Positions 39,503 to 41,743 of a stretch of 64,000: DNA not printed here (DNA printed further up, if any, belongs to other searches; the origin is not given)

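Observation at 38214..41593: Secreted vanadium-haloperoxidase/PAP2-like enzyme next to a divergently transcribed paralogue of its own N-terminal domain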

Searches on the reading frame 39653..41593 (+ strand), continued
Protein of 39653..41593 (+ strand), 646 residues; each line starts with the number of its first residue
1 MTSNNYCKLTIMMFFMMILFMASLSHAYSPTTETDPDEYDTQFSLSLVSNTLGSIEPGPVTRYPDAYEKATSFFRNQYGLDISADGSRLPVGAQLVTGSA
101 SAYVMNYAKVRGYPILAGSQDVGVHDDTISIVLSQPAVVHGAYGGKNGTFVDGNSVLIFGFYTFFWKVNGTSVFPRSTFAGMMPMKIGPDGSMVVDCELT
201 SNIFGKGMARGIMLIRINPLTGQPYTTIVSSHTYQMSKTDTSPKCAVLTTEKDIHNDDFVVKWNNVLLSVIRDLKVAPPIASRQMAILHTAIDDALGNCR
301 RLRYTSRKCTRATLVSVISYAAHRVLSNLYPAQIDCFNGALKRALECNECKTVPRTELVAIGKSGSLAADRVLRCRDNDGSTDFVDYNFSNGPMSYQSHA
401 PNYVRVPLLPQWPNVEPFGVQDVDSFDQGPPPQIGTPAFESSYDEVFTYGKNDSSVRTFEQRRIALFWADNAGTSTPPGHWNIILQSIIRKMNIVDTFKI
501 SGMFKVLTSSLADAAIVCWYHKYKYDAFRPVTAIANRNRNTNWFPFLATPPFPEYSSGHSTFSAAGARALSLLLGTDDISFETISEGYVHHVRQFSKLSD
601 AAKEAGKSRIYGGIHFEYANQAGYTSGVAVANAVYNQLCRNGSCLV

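Call 27: find_encoding_contigs(protein=P0005, flank=8000, max_places=3)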
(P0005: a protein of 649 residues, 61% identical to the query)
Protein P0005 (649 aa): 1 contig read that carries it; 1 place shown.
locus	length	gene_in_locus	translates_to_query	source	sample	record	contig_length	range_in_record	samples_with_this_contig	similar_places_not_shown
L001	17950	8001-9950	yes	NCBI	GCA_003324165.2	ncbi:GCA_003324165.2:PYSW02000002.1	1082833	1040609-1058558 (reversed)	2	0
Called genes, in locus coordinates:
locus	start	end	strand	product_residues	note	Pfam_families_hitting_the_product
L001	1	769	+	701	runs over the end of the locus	PF13679:Methyltransf_32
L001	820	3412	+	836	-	PF12937:F-box-like (weak)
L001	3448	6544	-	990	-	PF00083:Sugar_tr, PF07690:MFS_1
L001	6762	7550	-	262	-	-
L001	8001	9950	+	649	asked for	PF01569:PAP2, PF22778:VCPO_2nd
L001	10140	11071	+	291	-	-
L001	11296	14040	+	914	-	-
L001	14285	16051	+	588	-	PF00069:Pkinase, PF07714:PK_Tyr_Ser-Thr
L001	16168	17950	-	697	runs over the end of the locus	PF00027:cNMP_binding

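Call 28: find_encoding_contigs(protein=P0006, flank=5000, max_places=3)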
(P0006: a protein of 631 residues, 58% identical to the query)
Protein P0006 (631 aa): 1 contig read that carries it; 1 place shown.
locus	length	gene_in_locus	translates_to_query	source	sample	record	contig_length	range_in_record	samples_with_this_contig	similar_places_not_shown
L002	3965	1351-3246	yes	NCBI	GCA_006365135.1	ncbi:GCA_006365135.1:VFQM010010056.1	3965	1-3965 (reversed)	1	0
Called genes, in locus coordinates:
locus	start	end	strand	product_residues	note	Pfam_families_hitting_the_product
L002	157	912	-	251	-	-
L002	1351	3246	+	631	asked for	PF01569:PAP2 (weak), PF22778:VCPO_2nd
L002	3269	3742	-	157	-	-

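Call 29: find_encoding_contigs(protein=P0008, flank=5000, max_places=3)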
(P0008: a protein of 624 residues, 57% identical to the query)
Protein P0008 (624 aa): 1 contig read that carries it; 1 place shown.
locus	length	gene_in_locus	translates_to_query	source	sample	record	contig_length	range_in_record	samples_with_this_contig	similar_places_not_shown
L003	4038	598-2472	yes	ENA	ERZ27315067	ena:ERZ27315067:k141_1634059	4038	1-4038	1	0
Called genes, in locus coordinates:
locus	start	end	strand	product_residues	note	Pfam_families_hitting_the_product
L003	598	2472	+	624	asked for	PF21167:DUF6851 (faint), PF01569:PAP2, PF22778:VCPO_2nd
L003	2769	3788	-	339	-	PF25390:WD40_RLD, PF00415:RCC1 (faint), PF13540:RCC1_2 (weak)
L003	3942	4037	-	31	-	?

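Call 46: list_cluster_members(proteins=[P0009, P0016, P0029, P0032, P0036, P0064, P0066, P0006, P0007, P0001])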
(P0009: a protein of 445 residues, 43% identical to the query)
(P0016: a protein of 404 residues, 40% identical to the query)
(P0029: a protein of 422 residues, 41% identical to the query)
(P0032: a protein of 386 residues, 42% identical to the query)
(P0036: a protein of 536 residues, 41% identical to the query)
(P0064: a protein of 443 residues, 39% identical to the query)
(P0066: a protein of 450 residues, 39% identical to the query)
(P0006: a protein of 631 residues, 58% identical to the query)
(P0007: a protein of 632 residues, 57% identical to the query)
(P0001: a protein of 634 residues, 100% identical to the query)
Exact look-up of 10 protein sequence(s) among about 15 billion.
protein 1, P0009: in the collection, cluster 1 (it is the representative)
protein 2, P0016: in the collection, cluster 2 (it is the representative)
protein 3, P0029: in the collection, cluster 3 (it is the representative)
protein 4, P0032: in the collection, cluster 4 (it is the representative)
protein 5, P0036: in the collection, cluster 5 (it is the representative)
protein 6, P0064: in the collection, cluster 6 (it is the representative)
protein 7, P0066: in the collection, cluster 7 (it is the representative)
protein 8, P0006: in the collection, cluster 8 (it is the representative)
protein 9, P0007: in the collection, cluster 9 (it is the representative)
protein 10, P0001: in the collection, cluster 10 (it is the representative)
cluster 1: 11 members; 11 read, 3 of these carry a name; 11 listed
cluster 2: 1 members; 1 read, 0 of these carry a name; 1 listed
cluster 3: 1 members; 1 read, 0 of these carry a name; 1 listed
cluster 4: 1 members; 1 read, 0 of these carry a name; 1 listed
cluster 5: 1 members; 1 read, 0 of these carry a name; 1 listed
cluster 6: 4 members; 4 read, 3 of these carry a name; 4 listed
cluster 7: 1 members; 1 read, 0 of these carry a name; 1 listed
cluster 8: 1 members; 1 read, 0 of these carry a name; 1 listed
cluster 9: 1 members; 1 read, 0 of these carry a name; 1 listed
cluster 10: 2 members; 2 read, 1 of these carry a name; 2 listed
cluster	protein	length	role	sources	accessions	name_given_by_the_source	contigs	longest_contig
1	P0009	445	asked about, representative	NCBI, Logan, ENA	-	-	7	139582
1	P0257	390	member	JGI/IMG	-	hypothetical protein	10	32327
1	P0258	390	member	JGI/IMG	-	hypothetical protein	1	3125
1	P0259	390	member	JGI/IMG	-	hypothetical protein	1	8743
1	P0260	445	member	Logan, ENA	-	-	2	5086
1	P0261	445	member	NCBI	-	-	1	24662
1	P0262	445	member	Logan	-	-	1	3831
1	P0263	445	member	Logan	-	-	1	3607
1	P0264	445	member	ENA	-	-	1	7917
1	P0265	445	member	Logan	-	-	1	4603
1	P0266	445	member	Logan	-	-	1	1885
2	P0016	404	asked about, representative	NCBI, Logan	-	-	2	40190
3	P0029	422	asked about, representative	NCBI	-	-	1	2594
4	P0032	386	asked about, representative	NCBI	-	-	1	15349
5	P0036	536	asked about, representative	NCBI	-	-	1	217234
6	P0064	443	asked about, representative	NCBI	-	-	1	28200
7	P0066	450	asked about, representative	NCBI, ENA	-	-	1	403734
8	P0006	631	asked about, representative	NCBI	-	-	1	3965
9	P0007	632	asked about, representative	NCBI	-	-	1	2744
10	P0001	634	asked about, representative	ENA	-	-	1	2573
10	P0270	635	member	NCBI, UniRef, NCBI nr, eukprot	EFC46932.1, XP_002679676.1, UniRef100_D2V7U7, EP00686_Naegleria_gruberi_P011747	PAP2_haloperoxidase domain-containing protein [Naegleria gruberi] | PAP2_haloperoxidase domain-containing protein n=1 Tax=Naegleria gruberi TaxID=5762 ... | XP_002679676.1 PAP2_haloperoxidase domain-containing protein [Naegleria gruberi strain ...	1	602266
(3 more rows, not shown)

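Call 56: predict_structure(alignment_id=A5)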
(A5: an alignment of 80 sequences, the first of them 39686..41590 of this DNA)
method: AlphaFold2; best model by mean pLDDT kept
length: 635 residues; sequences in the alignment: 80
mean_pLDDT: 87.4   pTM: 0.67
mean pLDDT of the five models: 87.4, 86.5, 86.4, 84.7, 84.5
residues with pLDDT >= 90: 406; 70-90: 153; 50-70: 42; < 50: 34
segments of 3 or more residues with pLDDT < 50: 8-27, 225-232
pLDDT, mean of each block of 10 residues (from residue 1): 51 35 48 80 82 90 94 96 94 76 55 92 95 89 95 86 85 90 89 79 86 83 54 53 73 94 91 99 95 91 97 96 87 91 94 97 97 93 80 80 97 98 97 97 95 90 91 94 95 98 98 96 89 91 96 98 97 80 96 98 98 99 93 78
secondary structure, 60 per line:
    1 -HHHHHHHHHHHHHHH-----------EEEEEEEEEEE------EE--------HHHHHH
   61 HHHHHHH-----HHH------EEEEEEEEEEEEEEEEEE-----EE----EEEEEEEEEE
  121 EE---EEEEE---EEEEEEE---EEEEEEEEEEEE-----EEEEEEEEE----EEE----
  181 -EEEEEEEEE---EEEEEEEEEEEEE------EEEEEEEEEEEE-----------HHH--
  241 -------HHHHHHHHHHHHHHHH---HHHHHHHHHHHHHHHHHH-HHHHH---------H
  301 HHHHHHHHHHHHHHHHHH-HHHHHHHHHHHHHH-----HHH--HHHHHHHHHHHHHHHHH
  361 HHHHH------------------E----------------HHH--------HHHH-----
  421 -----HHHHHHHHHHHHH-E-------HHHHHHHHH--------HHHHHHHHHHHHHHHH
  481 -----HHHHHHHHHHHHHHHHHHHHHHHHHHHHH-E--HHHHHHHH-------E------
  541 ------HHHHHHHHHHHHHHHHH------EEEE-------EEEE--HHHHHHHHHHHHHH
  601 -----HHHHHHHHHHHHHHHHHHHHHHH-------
elements in order: H2-16 E28-38 H55-67 E82-99 E111-122 E126-130 E134-140 E144-155 E161-169 E174-176 E182-190 E194-206 E213-224 H248-263 H267-284 H286-290 H300-318 H320-333 H344-365 H412-415 H426-438 H448-456 H465-480 H486-514 H519-526 H547-563 E570-573 E581-584 H587-600 H606-628
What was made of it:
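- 40358..40426 (+): Interdomain linker (aa 225-247), containing conserved Cys234. pLDDT 53-73 (call 56).
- Checked: Strands span aa 28-224, a low-confidence linker spans 225-247, and the rest (248-628) is all-helical (call 56).
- The orientation of the barrel relative to the active site is uncertain: pTM is 0.67, the linker has low pLDDT, and I could not read the coordinates (call 56).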

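Call 59: fold_search(model_id=the predicted structure, library=pdb)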
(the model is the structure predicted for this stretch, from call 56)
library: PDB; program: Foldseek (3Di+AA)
matches with E <= 10: 802; with E <= 0.001: 23
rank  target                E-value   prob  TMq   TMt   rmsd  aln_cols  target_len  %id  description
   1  4usz                  7.7e-17  1.00  0.53  0.78   3.5       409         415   24  Crystal structure of the first bacterial vanadium dependant iodoperoxidase (released 2014-10-08)
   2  4cit                  5.4e-16  1.00  0.52  0.78   4.8       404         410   25  Crystal structure of the first bacterial vanadium dependant iodoperoxidase (released 2014-10-08)
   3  3w36_A                1.9e-13  1.00  0.47  0.62   5.3       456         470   18  Crystal structure of holo-type bacterial Vanadium-dependent chloroperoxidase (released 2013-12-11)
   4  8cxl_A                2.0e-13  1.00  0.47  0.63   5.0       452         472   18  Structure of NapH3, a vanadium-dependent haloperoxidase homolog catalyzing the stereospecific alpha-hydroxyketone rear (released 2022-08-31)
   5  9l8x_A                2.8e-13  1.00  0.45  0.61   5.2       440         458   19  The crystal structure of Halogenases XhnO11 complex with vanadate (released 2025-12-31)
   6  1idu                  3.0e-13  1.00  0.49  0.53   6.5       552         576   17  CRYSTAL STRUCTURE OF THE PEROXIDE FORM OF THE VANADIUM-CONTAINING CHLOROPEROXIDASE FROM CURVULARIA INAEQUALIS (released 2001-04-11)
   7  3w35_B                3.0e-13  1.00  0.46  0.62   5.4       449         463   17  Crystal structure of apo-type bacterial Vanadium-dependent chloroperoxidase (released 2013-12-11)
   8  3w36_B                4.7e-13  1.00  0.47  0.61   5.8       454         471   18  Crystal structure of holo-type bacterial Vanadium-dependent chloroperoxidase (released 2013-12-11)
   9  1vni                  8.8e-13  1.00  0.50  0.55   5.7       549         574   17  CHLOROPEROXIDASE FROM THE FUNGUS CURVULARIA INAEQUALIS: RECOMBINANT HOLO-CHLOROPEROXIDASE (released 1999-08-11)
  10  8cxl_B                9.6e-13  1.00  0.47  0.63   4.9       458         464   18  Structure of NapH3, a vanadium-dependent haloperoxidase homolog catalyzing the stereospecific alpha-hydroxyketone rear (released 2022-08-31)
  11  1vng                  1.0e-12  1.00  0.49  0.54   6.4       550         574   17  CHLOROPEROXIDASE FROM THE FUNGUS CURVULARIA INAEQUALIS: MUTANT H404A (released 1999-08-11)
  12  1vnf                  1.0e-12  1.00  0.49  0.54   6.0       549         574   17  CHLOROPEROXIDASE FROM THE FUNGUS CURVULARIA INAEQUALIS: MUTANT R360A (released 1999-08-11)
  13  1vnh                  1.2e-12  1.00  0.49  0.54   6.6       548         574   17  CHLOROPEROXIDASE FROM THE FUNGUS CURVULARIA INAEQUALIS: MUTANT H496A (released 1999-08-11)
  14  1vne                  1.7e-12  1.00  0.48  0.53   6.4       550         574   17  CHLOROPEROXIDASE FROM THE FUNGUS CURVULARIA INAEQUALIS: MUTANT D292A (released 1999-08-11)
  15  1vnc                  1.9e-12  1.00  0.50  0.55   6.2       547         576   17  CHLOROPEROXIDASE FROM THE FUNGUS CURVULARIA INAEQUALIS (released 1996-11-08)
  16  3bb0                  2.5e-12  1.00  0.49  0.53   6.7       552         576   17  Crystal Structure of a Trapped Phosphate-Intermediate in Vanadium Apochloroperoxidase Catalyzing a Dephosphorylation Rea (released 2008-02-12)
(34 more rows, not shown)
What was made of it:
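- On Vanadium-dependent haloperoxidase family (PAP2_haloperoxidase): NapH1 and CiVCPO also match over 450-550 columns (call 59).
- Closest known: Zobellia galactanivorans vanadium iodoperoxidase Zg-VIPO1. Same: Monomeric two-helical-bundle fold, matched over 409 of 415 columns at TM 0.78 (call 59).
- The active site of V-haloperoxidases and PAP2 acid phosphatases is shared, and apo-VCPO dephosphorylates substrates (PDB 3bb0 title, call 59). Apo-chloroperoxidase traps a phosphate intermediate (3bb0, call 59). NapH3 is among the top structural matches (call 59).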

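Call 63: find_encoding_contigs(protein=P0004, flank=6000, max_places=2)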
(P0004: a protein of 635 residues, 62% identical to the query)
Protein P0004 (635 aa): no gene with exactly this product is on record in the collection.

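Call 69: find_related_loci(query=A5, collection=genome_contigs, flank=3000)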
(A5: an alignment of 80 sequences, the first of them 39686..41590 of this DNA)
Query A5 (635 aa) in genome_contigs; peptide patterns used: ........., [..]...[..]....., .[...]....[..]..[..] (x = any residue, [..] = any of these).
600 stretches matched a pattern (row limit reached: there are more); 583 encode a relative of the query (tblastn E <= 1e-3); the best 80 are kept; 80 distinct loci.
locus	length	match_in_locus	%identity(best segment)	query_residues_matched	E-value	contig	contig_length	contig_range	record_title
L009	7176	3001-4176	41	242-628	4e-80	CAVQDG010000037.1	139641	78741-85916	MAG: uncultured cyanobacterium isolate MFD02581.bin.2.179 genome assembly, contig: contig_13692, whole genome shotgun se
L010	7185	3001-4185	40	241-629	2e-79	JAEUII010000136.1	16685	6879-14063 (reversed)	MAG: Planctomycetaceae bacterium isolate new MAG-39 k141_813892, whole genome shotgun sequence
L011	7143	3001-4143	40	247-629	6e-79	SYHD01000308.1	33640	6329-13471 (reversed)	MAG: Planctomycetia bacterium isolate F1-60-MAGs120 F1-60__c558954, whole genome shotgun sequence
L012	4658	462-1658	41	247-634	2e-78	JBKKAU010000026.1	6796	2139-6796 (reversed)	MAG: Thermoanaerobaculia bacterium isolate swi_bin.312 S1Ck127_16555030_flag_1_multi_9.0000_len_6796, whole genome shotg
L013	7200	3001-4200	40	236-629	3e-78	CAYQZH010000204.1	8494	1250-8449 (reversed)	MAG TPA_asm: uncultured Phycisphaera sp. isolate SRP119689_co1_320 genome assembly, contig: NODE_13267_length_8494_cov_5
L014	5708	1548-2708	39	247-628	4e-77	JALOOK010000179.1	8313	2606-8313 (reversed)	MAG: Oscillatoria sp. Prado101 scaffold_10751, whole genome shotgun sequence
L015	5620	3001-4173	40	244-630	3e-75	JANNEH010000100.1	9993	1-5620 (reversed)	MAG: Synechococcales cyanobacterium OTE_75_metabat_409 OTE_75_k141_191924, whole genome shotgun sequence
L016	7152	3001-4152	41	247-624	5e-75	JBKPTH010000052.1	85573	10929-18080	MAG: Acidobacteriota bacterium isolate GS_EKS_MAG_00001 GS_EKS_000003658883, whole genome shotgun sequence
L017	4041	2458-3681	40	224-623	2e-73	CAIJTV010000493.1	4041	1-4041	MAG: uncultured Planctomycetaceae bacterium isolate Erken-D7_bin-0123 genome assembly, contig: bin-0123:0493/1437, whole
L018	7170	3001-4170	38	249-635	2e-72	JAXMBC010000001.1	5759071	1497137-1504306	MAG: Gemmatales bacterium isolate STL-PLA26 C1.125.fa-1, whole genome shotgun sequence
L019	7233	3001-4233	39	225-626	3e-72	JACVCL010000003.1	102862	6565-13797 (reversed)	MAG: Phycisphaerales bacterium isolate Desfum bin_1_GBBB08 NODE_20_length_102862_cov_10.909885, whole genome shotgun seq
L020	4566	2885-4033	38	247-623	7e-72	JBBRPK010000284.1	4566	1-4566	MAG: Verrucomicrobiota bacterium isolate La1_metabat2.433 LA1C_B2.433_k141_95663L_4566_cov_20.8305, whole genome shotgun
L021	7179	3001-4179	37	230-616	3e-71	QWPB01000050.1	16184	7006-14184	MAG: Planctomycetota bacterium isolate TH-plancto1 TOUS-25M-MEGAHIT-C3542, whole genome shotgun sequence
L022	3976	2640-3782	40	249-625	2e-71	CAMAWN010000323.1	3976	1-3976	MAG: Candidatus Kuenenia stuttgartiensis isolate MaH-09apr19-136 genome assembly, contig: MaH-09apr19-C53168, whole geno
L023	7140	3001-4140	39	249-623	1e-70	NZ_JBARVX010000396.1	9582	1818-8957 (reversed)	MAG: Microcoleus sp. isolate MFD12116_ilm_asm_bin10 k127_216757, whole genome shotgun sequence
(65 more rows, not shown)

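Call 81: search_protein_families(library=ncbifam, proteins=[window:39686-41590:+], max_evalue=0.1)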
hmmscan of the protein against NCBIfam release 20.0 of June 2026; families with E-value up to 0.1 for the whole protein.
window:39686-41590:+ (635 aa): 0 families
